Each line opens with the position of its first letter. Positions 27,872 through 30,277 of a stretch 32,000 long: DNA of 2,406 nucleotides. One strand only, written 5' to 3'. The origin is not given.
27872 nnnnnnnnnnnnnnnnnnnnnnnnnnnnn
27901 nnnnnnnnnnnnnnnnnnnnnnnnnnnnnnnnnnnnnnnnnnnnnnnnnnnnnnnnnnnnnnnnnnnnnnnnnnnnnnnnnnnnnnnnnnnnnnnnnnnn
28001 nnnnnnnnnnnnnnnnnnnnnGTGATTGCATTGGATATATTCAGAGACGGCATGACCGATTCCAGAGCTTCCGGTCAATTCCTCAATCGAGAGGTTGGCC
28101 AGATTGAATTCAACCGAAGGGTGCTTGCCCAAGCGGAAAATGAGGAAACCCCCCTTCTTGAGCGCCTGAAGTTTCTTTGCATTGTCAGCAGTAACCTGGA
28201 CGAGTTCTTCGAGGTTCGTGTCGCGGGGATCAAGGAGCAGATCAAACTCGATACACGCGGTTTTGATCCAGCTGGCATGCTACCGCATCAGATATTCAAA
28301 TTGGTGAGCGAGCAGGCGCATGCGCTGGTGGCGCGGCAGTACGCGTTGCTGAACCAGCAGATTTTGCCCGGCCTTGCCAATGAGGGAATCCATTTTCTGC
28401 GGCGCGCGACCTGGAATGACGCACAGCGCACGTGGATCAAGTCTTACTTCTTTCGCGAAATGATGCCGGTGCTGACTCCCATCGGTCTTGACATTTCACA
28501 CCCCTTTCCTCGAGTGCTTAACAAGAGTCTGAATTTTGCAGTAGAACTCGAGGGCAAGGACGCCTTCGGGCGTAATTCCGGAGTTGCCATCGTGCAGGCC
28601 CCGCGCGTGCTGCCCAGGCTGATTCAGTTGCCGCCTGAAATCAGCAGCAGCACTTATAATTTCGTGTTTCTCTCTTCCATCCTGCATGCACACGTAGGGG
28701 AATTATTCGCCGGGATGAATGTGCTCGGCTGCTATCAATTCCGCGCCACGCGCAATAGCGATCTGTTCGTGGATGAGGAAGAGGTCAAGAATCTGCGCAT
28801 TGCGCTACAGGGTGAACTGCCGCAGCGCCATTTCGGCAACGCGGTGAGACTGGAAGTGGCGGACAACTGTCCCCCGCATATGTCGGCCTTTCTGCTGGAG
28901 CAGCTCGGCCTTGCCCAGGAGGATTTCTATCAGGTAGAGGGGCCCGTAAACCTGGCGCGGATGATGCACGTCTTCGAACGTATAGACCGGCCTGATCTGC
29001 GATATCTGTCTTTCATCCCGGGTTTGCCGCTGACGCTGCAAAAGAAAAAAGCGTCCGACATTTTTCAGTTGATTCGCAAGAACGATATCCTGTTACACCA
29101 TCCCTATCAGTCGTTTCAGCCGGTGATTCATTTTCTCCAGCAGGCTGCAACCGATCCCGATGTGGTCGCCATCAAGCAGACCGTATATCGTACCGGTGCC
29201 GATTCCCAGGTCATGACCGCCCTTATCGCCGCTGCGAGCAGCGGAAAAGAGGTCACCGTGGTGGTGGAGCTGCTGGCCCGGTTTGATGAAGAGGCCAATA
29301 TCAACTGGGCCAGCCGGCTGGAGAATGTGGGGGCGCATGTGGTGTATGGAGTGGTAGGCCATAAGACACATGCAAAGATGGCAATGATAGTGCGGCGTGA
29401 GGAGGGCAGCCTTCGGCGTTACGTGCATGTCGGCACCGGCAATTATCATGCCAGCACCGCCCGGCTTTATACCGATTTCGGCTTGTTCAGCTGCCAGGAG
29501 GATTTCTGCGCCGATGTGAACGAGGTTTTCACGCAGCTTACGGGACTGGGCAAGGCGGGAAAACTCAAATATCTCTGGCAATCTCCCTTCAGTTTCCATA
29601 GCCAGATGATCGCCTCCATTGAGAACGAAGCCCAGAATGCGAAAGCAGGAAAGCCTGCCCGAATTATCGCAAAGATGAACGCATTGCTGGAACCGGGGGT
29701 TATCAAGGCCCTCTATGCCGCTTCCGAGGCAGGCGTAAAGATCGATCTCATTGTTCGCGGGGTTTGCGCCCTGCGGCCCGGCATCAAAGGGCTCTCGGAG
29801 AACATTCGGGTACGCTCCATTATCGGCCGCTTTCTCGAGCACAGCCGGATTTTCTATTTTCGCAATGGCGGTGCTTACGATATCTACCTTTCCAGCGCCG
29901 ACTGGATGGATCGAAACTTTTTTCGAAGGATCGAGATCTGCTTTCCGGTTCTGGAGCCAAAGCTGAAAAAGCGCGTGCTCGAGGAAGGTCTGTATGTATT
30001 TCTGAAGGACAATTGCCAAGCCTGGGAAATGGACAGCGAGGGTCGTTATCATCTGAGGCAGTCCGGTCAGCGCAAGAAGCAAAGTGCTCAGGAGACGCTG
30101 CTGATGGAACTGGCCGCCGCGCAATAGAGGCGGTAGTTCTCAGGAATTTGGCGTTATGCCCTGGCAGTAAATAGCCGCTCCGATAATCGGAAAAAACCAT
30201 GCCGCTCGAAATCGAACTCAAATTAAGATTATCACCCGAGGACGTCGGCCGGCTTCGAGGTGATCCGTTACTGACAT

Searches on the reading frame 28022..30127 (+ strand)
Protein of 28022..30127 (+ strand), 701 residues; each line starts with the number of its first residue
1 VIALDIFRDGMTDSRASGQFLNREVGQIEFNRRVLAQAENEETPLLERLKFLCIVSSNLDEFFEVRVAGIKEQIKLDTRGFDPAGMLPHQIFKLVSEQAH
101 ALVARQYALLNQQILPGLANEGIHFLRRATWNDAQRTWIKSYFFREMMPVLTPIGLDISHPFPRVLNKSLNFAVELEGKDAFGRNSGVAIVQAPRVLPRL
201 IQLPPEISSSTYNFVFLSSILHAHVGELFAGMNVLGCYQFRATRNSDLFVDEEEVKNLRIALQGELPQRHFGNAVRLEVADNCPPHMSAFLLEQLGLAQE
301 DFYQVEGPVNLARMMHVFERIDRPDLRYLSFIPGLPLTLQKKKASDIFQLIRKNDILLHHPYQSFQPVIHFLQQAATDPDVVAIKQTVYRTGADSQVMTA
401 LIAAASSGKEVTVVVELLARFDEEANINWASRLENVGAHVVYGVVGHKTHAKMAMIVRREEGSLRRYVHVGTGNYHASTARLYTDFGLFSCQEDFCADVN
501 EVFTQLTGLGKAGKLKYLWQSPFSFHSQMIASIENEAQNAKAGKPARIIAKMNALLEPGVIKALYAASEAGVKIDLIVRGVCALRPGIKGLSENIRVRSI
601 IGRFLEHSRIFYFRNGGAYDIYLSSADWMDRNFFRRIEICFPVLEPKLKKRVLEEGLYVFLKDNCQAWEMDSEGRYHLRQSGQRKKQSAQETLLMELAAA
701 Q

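Call 7: search_protein_families(library=ncbifam, proteins=[window:28022-30127:+], max_evalue=0.00001)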
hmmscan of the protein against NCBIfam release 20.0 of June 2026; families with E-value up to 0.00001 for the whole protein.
window:28022-30127:+ (701 aa): 12 families
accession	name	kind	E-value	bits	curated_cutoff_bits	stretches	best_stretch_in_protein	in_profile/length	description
NF003918.0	PRK05443.1-2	subfamily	0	1142.7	691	1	14-698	11-694/697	RNA degradosome polyphosphate kinase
TIGR03705.1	poly_P_kin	equivalog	5.8e-291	966.8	465.85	1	19-694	1-671/673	polyphosphate kinase 1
NF003921.0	PRK05443.2-2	subfamily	1.1e-259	863.6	701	1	12-696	15-693/707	RNA degradosome polyphosphate kinase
NF003920.0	PRK05443.2-1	equivalog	1.7e-237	790.3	935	1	15-696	7-688/719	RNA degradosome polyphosphate kinase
NF003922.0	PRK05443.2-3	equivalog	8.4e-227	754.7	981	1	13-695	45-726/735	RNA degradosome polyphosphate kinase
NF003919.0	PRK05443.1-4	equivalog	2.2e-219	730.4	908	1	16-695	24-702/730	RNA degradosome polyphosphate kinase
NF003924.0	PRK05443.3-2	equivalog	1.5e-192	641.7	1058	1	18-693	7-667/699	RNA degradosome polyphosphate kinase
NF003917.0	PRK05443.1-1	subfamily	2e-158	528.9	470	1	19-691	6-673/689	RNA degradosome polyphosphate kinase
NF003927.0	PRK05443.3-6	equivalog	8.6e-153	510.3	1042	1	22-694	9-676/717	RNA degradosome polyphosphate kinase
NF003923.0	PRK05443.3-1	equivalog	2e-149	499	1116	1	18-693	5-680/692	RNA degradosome polyphosphate kinase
NF003926.0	PRK05443.3-4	equivalog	9.3e-133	443.9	1391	1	19-677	3-652/675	RNA degradosome polyphosphate kinase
NF003925.0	PRK05443.3-3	equivalog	5.5e-125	418.1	707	1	17-691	9-678/688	RNA degradosome polyphosphate kinase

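Call 8: search_protein_families(library=pfam, proteins=[window:28022-30127:+], max_evalue=0.00001)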
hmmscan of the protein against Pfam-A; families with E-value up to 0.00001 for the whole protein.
window:28022-30127:+ (701 aa): 5 families
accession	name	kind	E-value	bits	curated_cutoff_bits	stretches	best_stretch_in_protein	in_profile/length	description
PF17941.7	PP_kinase_C_1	-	4.3e-75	251.3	25.7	1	346-509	1-164/167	Polyphosphate kinase C-terminal domain 1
PF13090.12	PP_kinase_C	-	6.4e-66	221.5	25.8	1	520-690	3-172/172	Polyphosphate kinase C-terminal domain 2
PF02503.22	PP_kinase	-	7.1e-61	205.5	31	1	135-316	2-182/183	Polyphosphate kinase middle domain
PF13089.11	PP_kinase_N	-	4.2e-36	124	23.8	1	20-125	1-106/107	Polyphosphate kinase N-terminal domain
PF13091.12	PLDc_2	-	3e-09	37.3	27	0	389-506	17-131/132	PLD-like domain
